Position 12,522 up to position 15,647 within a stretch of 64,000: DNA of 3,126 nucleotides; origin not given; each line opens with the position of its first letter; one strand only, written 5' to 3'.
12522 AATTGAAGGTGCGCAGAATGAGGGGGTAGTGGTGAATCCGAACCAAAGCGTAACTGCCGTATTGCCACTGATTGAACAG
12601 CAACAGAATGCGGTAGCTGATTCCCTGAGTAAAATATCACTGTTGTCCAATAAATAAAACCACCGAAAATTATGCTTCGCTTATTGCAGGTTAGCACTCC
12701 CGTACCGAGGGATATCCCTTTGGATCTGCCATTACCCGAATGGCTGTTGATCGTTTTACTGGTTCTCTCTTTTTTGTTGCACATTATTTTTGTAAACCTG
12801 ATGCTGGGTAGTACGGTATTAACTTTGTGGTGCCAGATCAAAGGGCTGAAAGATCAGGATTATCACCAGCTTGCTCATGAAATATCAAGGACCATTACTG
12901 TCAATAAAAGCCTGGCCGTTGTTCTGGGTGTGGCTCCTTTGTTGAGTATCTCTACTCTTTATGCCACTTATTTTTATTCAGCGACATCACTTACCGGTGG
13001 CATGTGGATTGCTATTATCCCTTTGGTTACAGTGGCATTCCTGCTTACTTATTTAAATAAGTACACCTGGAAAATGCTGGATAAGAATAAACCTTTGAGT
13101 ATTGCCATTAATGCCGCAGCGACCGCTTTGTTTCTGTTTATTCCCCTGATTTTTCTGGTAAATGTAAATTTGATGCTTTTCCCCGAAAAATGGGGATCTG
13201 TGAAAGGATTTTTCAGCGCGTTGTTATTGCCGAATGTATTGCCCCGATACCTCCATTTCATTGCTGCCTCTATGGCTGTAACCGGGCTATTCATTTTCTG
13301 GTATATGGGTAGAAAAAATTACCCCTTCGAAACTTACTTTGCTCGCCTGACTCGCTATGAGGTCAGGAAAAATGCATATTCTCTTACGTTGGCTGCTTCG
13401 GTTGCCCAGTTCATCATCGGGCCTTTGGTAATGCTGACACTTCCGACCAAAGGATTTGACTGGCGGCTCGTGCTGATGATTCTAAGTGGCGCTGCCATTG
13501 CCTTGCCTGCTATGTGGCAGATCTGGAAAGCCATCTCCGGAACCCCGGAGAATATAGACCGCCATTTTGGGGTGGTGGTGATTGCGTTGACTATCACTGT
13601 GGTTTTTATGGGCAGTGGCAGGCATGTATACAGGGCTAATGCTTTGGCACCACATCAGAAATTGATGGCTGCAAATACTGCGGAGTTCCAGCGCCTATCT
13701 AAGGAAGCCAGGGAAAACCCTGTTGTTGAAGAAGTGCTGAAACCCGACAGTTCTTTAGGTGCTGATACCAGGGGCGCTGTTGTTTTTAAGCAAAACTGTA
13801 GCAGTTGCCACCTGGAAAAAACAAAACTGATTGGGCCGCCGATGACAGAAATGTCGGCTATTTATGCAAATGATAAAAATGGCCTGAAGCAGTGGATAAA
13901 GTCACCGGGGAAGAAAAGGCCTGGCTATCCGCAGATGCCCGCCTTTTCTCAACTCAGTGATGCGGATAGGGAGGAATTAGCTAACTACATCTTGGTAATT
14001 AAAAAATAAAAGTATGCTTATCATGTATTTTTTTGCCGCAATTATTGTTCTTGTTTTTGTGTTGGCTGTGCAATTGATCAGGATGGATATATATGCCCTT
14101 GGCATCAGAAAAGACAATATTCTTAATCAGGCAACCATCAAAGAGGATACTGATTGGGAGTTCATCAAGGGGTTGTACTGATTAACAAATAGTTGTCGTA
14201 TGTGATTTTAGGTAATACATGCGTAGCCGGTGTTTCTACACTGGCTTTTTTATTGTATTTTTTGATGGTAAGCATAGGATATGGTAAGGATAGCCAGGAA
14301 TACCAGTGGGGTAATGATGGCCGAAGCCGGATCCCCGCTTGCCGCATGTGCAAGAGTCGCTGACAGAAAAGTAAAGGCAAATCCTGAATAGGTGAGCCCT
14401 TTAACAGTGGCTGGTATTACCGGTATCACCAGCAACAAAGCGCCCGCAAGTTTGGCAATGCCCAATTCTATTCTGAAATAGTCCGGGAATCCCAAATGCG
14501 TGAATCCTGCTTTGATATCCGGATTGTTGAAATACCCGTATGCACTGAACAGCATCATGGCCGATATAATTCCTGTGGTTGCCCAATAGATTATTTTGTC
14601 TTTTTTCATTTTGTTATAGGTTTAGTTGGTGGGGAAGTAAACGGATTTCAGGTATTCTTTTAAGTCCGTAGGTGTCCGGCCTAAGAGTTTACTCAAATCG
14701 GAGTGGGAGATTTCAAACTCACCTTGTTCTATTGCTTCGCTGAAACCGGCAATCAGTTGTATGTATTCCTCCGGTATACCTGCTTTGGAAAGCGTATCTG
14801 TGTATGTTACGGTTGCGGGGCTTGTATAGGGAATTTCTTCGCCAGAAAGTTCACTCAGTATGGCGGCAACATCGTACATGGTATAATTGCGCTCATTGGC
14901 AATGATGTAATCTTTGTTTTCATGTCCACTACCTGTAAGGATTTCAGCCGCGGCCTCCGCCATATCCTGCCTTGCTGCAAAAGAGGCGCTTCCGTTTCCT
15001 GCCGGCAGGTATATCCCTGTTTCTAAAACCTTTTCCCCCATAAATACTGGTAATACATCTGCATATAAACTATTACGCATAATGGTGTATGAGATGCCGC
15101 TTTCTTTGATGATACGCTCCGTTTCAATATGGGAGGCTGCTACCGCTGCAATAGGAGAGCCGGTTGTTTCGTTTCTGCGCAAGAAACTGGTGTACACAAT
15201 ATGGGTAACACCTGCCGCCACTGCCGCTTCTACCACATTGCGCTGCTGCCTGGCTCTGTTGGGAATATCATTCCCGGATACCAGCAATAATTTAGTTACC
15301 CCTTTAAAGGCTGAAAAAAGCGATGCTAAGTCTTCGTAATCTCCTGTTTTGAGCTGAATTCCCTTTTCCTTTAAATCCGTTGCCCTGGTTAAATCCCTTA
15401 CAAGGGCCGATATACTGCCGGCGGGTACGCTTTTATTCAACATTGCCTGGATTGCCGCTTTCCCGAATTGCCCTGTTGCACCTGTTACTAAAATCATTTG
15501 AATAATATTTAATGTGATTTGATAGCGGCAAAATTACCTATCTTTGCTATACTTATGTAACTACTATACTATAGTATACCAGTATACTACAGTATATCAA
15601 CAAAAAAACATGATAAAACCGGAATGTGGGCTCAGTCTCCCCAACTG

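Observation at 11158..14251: Two adjacent CydA-like membrane proteins, each fused to its own mono-haem cytochrome c: an uncharacterised bd-superfamily oxidoreductase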

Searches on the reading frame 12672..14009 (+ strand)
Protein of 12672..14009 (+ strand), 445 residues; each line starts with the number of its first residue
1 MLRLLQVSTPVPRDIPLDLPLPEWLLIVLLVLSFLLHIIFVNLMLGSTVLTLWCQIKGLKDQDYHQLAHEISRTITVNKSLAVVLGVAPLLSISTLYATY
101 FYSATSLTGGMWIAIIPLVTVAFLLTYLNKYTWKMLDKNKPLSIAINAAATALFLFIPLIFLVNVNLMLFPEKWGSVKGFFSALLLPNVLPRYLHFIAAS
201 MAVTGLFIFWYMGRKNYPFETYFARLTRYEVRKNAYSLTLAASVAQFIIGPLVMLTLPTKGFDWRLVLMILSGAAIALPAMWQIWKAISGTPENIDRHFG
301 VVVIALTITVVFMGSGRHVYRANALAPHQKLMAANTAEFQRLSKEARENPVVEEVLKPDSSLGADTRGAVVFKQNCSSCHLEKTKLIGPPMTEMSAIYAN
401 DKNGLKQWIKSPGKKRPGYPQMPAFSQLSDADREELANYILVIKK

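Call 3: search_protein_families(library=pfam, proteins=[window:12672-14009:+], max_evalue=1)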
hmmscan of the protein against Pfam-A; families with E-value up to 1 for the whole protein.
window:12672-14009:+ (445 aa): 5 families
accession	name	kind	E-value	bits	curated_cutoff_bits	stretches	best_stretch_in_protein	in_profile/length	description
PF13442.11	Cytochrome_CBB3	-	3.7e-09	37.2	27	1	365-440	3-68/68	Cytochrome C oxidase, cbb3-type, subunit III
PF00034.26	Cytochrom_C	-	6e-09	37.6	21.3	1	367-441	3-87/90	Cytochrome c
PF05151.17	PsbM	-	0.061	13.6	24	1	150-163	10-23/31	Photosystem II reaction centre M protein (PsbM)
PF14495.11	Cytochrom_C550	-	0.3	11.2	27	0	366-382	27-43/136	Cytochrome c-550 domain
PF17870.6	Insulin_TMD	-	0.7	10.4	33.4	1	99-125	1-29/47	Insulin receptor trans-membrane segment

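Call 4: search_protein_families(library=ncbifam, proteins=[window:12672-14009:+], max_evalue=1)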
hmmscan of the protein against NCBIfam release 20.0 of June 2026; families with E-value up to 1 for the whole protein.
window:12672-14009:+ (445 aa): 9 families
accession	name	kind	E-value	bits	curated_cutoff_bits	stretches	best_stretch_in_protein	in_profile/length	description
TIGR00782.1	ccoP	equivalog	1.4e-06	27.8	179.95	1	310-443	52-192/285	cytochrome-c oxidase, cbb3-type subunit III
NF045930.1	Cytc6PetJCyano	equivalog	1.4e-05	25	135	1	360-441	22-103/110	cytochrome c6 PetJ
NF050122.1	bc1_QcrC_actin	exception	0.021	14.1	200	1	350-393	121-162/253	cytochrome bc1 complex diheme cytochrome c subunit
NF045774.1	cytochro_C551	exception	0.031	14.3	118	1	364-440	38-106/110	cytochrome c551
TIGR03038.1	PS_II_psbM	equivalog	0.066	13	35.05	1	150-164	10-24/33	photosystem II reaction center protein PsbM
NF045773.1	cytochro_C550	exception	0.084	12.8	125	1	364-440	48-116/118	cytochrome c550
TIGR04494.1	c550_PedF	equivalog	0.14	12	122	1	334-428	25-114/133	cytochrome c-550 PedF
NF040476.1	chlor_memb_RclC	equivalog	0.21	11.4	275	1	84-135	95-146/190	reactive chlorine resistance membrane protein RclC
NF040606.1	CytoC_perox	subfamily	0.25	10.5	150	1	363-384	296-317/524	di-heme-cytochrome C peroxidase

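Call 6: search_solved_structures(query=window:12672-14009:+, max_evalue=10, show_alignments=2)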
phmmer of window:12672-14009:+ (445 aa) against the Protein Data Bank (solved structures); distinct sequences matched with E-value up to 10: 49.
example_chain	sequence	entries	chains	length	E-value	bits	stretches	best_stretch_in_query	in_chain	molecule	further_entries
9l08_A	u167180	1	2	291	1.1e-14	57.9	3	366-444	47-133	Covalently Connected Cytochrome c555 trimer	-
2yev_B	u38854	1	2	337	5.3e-08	35.8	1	354-441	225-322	CYTOCHROME C OXIDASE SUBUNIT 2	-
1a56_A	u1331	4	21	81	1.5e-06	31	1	372-444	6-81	FERRICYTOCHROME C-552 | FERROCYTOCHROME C-552 | CYTOCHROME C-552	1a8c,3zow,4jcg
3zox_A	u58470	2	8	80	4.3e-06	29.6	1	372-444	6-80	CYTOCHROME C-552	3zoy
7y5e_GN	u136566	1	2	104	2.6e-05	27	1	367-442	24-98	Cytochrome c6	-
7y7a_G7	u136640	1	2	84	3.1e-05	26.7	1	368-442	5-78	Cytochrome c6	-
2zxy_A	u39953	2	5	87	0.00014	24.5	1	368-442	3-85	Cytochrome c552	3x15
9krr_A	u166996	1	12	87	0.00018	24.2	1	367-441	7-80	Cytochrome c6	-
5xec_A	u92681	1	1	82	0.00079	22.1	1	370-444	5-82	Cytochrome c-551,Cytochrome c-552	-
2d0s_A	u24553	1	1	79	0.00094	21.8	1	373-444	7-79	cytochrome c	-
5xed_A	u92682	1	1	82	0.0011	21.6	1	370-444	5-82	Cytochrome c-551,Cytochrome c-552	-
6xkx_p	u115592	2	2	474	0.0014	21.3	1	342-419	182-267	Cbb3-type cytochrome c oxidase subunit CcoP,Cytochrome c-type cyt cy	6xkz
2zbo_A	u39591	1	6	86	0.0019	20.8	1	367-441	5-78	Cytochrome c6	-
1gdv_A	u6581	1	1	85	0.002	20.8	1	367-441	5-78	CYTOCHROME C6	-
1ayg_A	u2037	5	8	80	0.0028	20.3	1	373-444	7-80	CYTOCHROME C-552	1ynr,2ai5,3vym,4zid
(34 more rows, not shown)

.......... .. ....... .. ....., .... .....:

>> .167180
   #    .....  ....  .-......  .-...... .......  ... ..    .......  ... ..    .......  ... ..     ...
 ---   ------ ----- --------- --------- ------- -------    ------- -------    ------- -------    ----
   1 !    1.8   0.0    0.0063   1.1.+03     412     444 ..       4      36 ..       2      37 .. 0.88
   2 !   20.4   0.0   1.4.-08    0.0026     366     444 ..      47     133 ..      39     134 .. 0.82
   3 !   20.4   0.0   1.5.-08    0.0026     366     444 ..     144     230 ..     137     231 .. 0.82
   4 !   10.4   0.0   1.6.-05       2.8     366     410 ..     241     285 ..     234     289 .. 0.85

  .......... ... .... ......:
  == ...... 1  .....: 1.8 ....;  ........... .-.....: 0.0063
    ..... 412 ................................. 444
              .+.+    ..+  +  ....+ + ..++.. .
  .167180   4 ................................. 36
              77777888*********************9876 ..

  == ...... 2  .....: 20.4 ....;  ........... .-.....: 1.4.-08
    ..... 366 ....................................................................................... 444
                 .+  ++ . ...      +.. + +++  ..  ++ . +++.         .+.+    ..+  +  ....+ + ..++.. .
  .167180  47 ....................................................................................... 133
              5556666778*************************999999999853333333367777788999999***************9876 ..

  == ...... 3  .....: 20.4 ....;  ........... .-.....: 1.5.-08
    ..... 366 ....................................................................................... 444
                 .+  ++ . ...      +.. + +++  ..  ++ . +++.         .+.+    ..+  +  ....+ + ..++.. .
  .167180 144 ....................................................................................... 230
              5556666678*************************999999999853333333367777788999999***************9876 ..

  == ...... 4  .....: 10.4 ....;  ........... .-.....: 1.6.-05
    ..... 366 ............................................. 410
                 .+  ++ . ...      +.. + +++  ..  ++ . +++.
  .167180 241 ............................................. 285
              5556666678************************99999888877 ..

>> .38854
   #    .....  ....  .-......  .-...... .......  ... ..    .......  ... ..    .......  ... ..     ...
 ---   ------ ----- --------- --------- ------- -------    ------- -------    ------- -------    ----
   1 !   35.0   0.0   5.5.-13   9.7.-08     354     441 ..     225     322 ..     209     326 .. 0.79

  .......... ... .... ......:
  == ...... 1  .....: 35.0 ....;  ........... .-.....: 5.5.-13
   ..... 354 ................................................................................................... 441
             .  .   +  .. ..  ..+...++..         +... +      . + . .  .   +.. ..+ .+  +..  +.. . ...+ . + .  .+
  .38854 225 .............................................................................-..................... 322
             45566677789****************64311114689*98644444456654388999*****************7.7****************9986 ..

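Call 8: find_homologous_proteins(query=window:12672-14009:+, max_evalue=0.001)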
Query window:12672-14009:+ (445 aa): 1548 proteins with E <= 0.001 among 8000 candidates; the best 120 are listed.
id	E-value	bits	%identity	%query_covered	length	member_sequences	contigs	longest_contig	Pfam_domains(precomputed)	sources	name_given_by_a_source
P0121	5.0e-286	967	96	100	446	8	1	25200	PF13442.12,PF00034.27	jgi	jgi:cytochrome c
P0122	2.4e-250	849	84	100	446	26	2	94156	PF13442.12,PF00034.27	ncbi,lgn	-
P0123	8.8e-250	847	83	100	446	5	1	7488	PF13442.12,PF00034.27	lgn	-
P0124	4.2e-248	842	83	100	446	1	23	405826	PF13442.12,PF00034.27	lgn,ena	-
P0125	5.3e-247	838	83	100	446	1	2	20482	PF13442.12,PF00034.27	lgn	-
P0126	1.3e-245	834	82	100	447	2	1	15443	PF13442.12,PF00034.27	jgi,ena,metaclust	metaclust:\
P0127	1.8e-245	833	82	100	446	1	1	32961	PF13442.12,PF00034.27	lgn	-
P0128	6.1e-244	828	81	100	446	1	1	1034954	PF13442.12,PF00034.27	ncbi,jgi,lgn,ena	-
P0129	9.5e-244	828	82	100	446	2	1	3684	PF13442.12,PF00034.27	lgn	-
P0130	2.0e-243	826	82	100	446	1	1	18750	PF13442.12,PF00034.27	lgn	-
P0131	3.9e-240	816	82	100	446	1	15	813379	PF13442.12,PF00034.27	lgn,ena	-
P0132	9.1e-239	811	80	100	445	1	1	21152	PF13442.12,PF00034.27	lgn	-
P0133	3.2e-234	796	79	100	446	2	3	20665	PF13442.12,PF00034.27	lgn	-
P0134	2.9e-233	793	78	100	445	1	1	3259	PF13442.12,PF00034.27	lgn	-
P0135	1.2e-232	791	78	100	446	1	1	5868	PF13442.12,PF00034.27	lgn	-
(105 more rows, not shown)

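Call 35: search_solved_structures(query=A2, max_evalue=10, show_alignments=0)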
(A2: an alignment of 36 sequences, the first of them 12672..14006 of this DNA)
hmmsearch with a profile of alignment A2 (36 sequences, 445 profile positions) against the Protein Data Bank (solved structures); distinct sequences matched with E-value up to 10: 164 (the best 60 are shown).
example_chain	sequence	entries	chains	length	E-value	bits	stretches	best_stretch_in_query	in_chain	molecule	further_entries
9l08_A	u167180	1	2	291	2.9e-27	99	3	360-444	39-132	Covalently Connected Cytochrome c555 trimer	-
2zxy_A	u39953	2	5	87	5e-10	42.2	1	368-445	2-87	Cytochrome c552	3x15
2yev_B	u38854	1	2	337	1.5e-09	40.6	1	362-442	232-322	CYTOCHROME C OXIDASE SUBUNIT 2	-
5z25_A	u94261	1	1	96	1.7e-07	33.8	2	360-411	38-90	Cytochrome c552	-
1a56_A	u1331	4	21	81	3.1e-07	33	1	374-445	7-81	FERRICYTOCHROME C-552 | FERROCYTOCHROME C-552 | CYTOCHROME C-552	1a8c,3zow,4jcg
2d0s_A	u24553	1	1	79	3.9e-07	32.7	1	375-445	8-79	cytochrome c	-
3zox_A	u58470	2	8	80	7.4e-07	31.7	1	374-445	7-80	CYTOCHROME C-552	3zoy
6kq1_A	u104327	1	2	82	9.9e-07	31.3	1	368-445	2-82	Cytochrome C biogenesis protein CcsA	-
6xkx_p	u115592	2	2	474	1.7e-06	30.6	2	362-442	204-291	Cbb3-type cytochrome c oxidase subunit CcoP,Cytochrome c-type cyt cy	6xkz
8snh_G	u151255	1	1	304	2.1e-06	30.3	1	360-443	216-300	Cbb3-type cytochrome c oxidase subunit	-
7y5e_GN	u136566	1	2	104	3e-06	29.7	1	363-443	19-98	Cytochrome c6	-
1cor_A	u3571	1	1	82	5e-06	29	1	368-445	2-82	CYTOCHROME C551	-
5xec_A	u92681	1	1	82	5.4e-06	28.9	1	372-445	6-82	Cytochrome c-551,Cytochrome c-552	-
7y7a_G7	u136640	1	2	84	6e-06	28.7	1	366-443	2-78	Cytochrome c6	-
9krr_A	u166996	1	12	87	6.7e-06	28.6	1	365-442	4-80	Cytochrome c6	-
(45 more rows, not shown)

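Call 54: predict_structure(alignment_id=A6)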
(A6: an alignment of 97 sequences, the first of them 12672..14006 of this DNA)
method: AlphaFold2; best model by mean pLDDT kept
length: 445 residues; sequences in the alignment: 97
mean_pLDDT: 85.2   pTM: 0.75
mean pLDDT of the five models: 85.2, 84.1, 82.4, 81.7, 81.5
residues with pLDDT >= 90: 214; 70-90: 182; 50-70: 34; < 50: 15
segments of 3 or more residues with pLDDT < 50: 1-15
pLDDT, mean of each block of 10 residues (from residue 1): 37 54 84 91 95 96 95 87 86 73 64 86 93 93 96 93 79 79 88 95 97 93 95 98 97 89 91 97 97 95 95 86 79 79 79 54 70 87 84 88 91 74 82 91 73
secondary structure, 60 per line:
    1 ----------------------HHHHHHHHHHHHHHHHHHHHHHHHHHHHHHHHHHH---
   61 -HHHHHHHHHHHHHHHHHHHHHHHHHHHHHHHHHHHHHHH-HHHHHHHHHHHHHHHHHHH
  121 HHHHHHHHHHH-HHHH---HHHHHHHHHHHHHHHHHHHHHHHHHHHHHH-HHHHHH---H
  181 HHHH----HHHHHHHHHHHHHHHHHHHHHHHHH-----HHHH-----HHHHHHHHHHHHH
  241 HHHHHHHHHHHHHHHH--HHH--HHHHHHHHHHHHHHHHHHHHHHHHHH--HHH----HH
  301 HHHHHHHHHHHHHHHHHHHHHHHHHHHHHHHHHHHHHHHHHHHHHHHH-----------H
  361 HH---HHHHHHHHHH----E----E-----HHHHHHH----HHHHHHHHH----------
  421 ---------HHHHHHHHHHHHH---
elements in order: H23-57 H62-100 H102-131 H133-136 H140-169 H171-176 H180-184 H189-213 H219-222 H228-256 H264-289 H299-348 H366-375 H391-397 H402-410 H430-442

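Call 60: fold_search(model_id=the predicted structure, library=pdb)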
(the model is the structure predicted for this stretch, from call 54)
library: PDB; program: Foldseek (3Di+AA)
matches with E <= 10: 117; with E <= 0.001: 1
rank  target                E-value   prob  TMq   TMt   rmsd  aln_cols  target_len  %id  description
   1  6rx4_A                4.1e-04  1.00  0.43  0.41  19.2       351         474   16  THE STRUCTURE OF BD OXIDASE FROM ESCHERICHIA COLI (released 2019-11-20)
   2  7oy2_C                2.9e-03  1.00  0.42  0.41  17.8       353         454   15  High resolution structure of cytochrome bd-II oxidase from E. coli (released 2021-12-15)
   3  5doq_B                3.7e-03  1.00  0.48  0.63  15.5       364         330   14  The structure of bd oxidase from Geobacillus thermodenitrificans (released 2016-05-04)
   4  9r2g_A                4.6e-03  1.00  0.47  0.54  14.9       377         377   12  Cytochrome bd II oxidase qOR-2 type from Mycobacterium smegmatis (released 2026-03-04)
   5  7ose_A                6.1e-03  1.00  0.44  0.39  19.4       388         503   14  cytochrome bd-II type oxidase with bound aurachin D (released 2021-11-17)
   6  9fka_A                1.8e-02  1.00  0.36  0.35   5.8       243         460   13  Cryo-EM structure of the reduced cytochrome bd oxidase from M. tuberculosis (released 2025-02-12)
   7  3zow_P                2.3e-02  1.00  0.15  0.81   1.9        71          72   34  Crystal Structure of Wild Type Nitrosomonas europaea Cytochrome c552 (released 2013-08-14)
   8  5doq_A                2.4e-02  1.00  0.49  0.51   5.7       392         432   13  The structure of bd oxidase from Geobacillus thermodenitrificans (released 2016-05-04)
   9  7oy2_B                5.1e-02  1.00  0.36  0.41   8.0       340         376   14  High resolution structure of cytochrome bd-II oxidase from E. coli (released 2021-12-15)
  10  2d0s                  6.6e-02  1.00  0.16  0.83   1.8        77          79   27  Crystal structure of the Cytochrome C552 from moderate thermophilic bacterium, hydrogenophilus thermoluteolus (released 2006-05-23)
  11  7ose_B                8.7e-02  1.00  0.40  0.45   7.2       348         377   15  cytochrome bd-II type oxidase with bound aurachin D (released 2021-11-17)
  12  9l08_A                8.7e-02  0.92  0.16  0.24  25.6       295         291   16  Cyclic Trimer of Helix-Linked Cytochrome c555 (released 2025-05-28)
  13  9r2g_D                9.5e-02  1.00  0.42  0.54  15.6       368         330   14  Cytochrome bd II oxidase qOR-2 type from Mycobacterium smegmatis (released 2026-03-04)
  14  7d5i_B                1.2e-01  1.00  0.43  0.53   5.3       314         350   16  Structure of Mycobacterium smegmatis bd complex in the apo-form. (released 2021-06-23)
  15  4xxl                  1.4e-01  1.00  0.16  0.64   3.3        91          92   18  Crystal structure of Class 1 cytochrome MtoD from Sideroxydans lithotrophicus ES-1 (released 2015-04-15)
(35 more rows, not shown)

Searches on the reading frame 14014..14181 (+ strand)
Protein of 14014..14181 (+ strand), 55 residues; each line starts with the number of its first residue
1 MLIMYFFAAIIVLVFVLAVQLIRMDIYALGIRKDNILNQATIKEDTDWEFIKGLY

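Call 3: search_protein_families(library=pfam, proteins=[window:14014-14181:+], max_evalue=1)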
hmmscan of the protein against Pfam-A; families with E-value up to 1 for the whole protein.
window:14014-14181:+ (55 aa): 0 families

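Call 4: search_protein_families(library=ncbifam, proteins=[window:14014-14181:+], max_evalue=1)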
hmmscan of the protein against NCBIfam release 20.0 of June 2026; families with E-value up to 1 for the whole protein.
window:14014-14181:+ (55 aa): 0 families

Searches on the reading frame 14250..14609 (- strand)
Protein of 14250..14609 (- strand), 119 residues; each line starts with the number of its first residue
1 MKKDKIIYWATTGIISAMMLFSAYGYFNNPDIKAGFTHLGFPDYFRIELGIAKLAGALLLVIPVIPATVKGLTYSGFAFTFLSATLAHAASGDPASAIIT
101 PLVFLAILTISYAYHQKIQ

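Call 3: search_protein_families(library=pfam, proteins=[window:14250-14609:-], max_evalue=1)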
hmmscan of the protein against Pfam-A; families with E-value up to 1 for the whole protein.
window:14250-14609:- (119 aa): 1 family
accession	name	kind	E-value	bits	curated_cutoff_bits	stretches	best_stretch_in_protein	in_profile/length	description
PF13564.11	DoxX_2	-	7.3e-21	74.7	26.3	1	11-110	2-102/103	DoxX-like family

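Call 4: search_protein_families(library=ncbifam, proteins=[window:14250-14609:-], max_evalue=1)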
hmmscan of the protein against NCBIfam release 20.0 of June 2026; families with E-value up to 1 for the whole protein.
window:14250-14609:- (119 aa): 1 family
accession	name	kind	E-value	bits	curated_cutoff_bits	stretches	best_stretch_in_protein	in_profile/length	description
TIGR04554.1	3TM_mycoplas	hypoth_equivalog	0.06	13.6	40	1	65-87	74-96/105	TIGR04554 family membrane protein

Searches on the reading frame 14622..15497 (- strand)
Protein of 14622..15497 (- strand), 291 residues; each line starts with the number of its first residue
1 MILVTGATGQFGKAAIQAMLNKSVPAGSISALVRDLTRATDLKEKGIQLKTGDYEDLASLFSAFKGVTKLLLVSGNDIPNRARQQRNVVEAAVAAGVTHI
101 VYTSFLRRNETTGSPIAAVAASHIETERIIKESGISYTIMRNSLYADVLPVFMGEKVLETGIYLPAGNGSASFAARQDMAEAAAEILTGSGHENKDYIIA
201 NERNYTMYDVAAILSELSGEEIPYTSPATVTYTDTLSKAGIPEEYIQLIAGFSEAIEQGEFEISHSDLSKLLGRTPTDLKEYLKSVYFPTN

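Call 76: search_protein_families(library=pfam, proteins=[window:14622-15497:-], max_evalue=0.0001)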
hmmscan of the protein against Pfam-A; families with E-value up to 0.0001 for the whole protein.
window:14622-15497:- (291 aa): 2 families
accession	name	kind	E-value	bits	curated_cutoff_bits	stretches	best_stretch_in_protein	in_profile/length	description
PF05368.20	NmrA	-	1.2e-31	110.9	27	1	2-283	5-298/298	NmrA-like family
PF13460.12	NAD_binding_10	-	5e-20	72.6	27.2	1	6-188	1-182/184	NAD(P)H-binding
